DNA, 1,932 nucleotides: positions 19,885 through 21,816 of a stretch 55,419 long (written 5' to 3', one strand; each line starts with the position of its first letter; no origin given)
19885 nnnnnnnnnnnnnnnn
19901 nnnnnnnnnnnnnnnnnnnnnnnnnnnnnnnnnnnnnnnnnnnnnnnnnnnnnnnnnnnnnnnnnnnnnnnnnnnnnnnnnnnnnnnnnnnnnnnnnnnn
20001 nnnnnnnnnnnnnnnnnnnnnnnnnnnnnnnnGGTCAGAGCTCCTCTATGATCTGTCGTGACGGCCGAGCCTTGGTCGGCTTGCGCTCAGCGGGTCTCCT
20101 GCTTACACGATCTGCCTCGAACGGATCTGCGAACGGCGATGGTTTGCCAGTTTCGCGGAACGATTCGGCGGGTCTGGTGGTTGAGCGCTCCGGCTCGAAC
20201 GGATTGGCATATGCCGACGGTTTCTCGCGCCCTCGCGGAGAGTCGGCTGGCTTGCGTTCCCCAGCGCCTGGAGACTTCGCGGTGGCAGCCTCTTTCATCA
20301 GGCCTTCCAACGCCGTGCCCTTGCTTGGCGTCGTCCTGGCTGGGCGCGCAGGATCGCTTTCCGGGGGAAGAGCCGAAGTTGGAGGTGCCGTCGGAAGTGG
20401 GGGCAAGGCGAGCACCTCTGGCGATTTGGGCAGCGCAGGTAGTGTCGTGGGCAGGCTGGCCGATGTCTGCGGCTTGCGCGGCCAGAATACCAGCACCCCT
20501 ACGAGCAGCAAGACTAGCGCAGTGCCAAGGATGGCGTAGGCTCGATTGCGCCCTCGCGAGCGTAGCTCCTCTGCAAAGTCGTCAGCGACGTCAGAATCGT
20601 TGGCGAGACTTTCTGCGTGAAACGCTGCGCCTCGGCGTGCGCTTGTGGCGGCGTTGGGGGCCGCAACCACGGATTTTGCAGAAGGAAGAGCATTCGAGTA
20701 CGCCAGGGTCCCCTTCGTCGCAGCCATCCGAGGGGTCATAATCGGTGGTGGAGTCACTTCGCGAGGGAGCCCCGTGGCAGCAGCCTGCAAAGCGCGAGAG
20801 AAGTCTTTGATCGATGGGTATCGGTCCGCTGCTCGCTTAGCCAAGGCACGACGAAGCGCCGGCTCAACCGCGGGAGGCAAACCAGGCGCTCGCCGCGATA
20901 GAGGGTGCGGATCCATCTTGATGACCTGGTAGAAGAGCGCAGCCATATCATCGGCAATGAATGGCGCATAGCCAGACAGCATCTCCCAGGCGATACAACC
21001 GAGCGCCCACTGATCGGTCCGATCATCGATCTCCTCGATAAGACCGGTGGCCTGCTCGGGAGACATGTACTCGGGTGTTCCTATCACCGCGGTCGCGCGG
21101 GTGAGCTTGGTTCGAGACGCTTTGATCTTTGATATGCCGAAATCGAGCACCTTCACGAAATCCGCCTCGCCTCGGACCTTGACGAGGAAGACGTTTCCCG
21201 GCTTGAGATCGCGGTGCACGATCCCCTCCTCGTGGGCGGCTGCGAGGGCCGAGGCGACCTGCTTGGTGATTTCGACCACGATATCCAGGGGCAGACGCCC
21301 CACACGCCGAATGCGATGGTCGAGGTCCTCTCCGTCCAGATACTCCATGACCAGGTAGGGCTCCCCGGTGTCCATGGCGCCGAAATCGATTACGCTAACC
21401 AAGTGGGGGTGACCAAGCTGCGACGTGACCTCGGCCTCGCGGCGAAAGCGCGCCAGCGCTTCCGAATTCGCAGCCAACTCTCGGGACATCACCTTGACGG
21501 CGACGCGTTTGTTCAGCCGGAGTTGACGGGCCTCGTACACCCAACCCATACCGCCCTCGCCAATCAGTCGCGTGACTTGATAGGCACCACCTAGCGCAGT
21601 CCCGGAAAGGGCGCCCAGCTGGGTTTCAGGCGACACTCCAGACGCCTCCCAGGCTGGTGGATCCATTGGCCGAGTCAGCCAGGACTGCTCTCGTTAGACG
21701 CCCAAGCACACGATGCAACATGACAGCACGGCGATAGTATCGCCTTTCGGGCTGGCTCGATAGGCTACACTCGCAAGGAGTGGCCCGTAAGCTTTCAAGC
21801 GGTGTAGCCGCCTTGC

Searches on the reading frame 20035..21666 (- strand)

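Call 53: search_protein_families(library=pfam, proteins=[window:20035-21666:-], max_evalue=0.001)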
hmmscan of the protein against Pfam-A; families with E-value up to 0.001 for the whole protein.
window:20035-21666:- (543 aa): 4 families
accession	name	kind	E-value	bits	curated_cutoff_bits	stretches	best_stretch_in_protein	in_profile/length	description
PF00069.31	Pkinase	-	4.8e-47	161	31.7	1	29-249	1-210/263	Protein kinase domain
PF07714.23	PK_Tyr_Ser-Thr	-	2.3e-30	106.2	23.1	1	31-282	3-248/258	Protein tyrosine and serine/threonine kinase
PF03109.22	ABC1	-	6.3e-08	32.5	22.9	1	100-187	140-222/244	ABC1 atypical kinase-like domain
PF01636.29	APH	-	2.5e-06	27.9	23.2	0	54-145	22-108/239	Phosphotransferase enzyme family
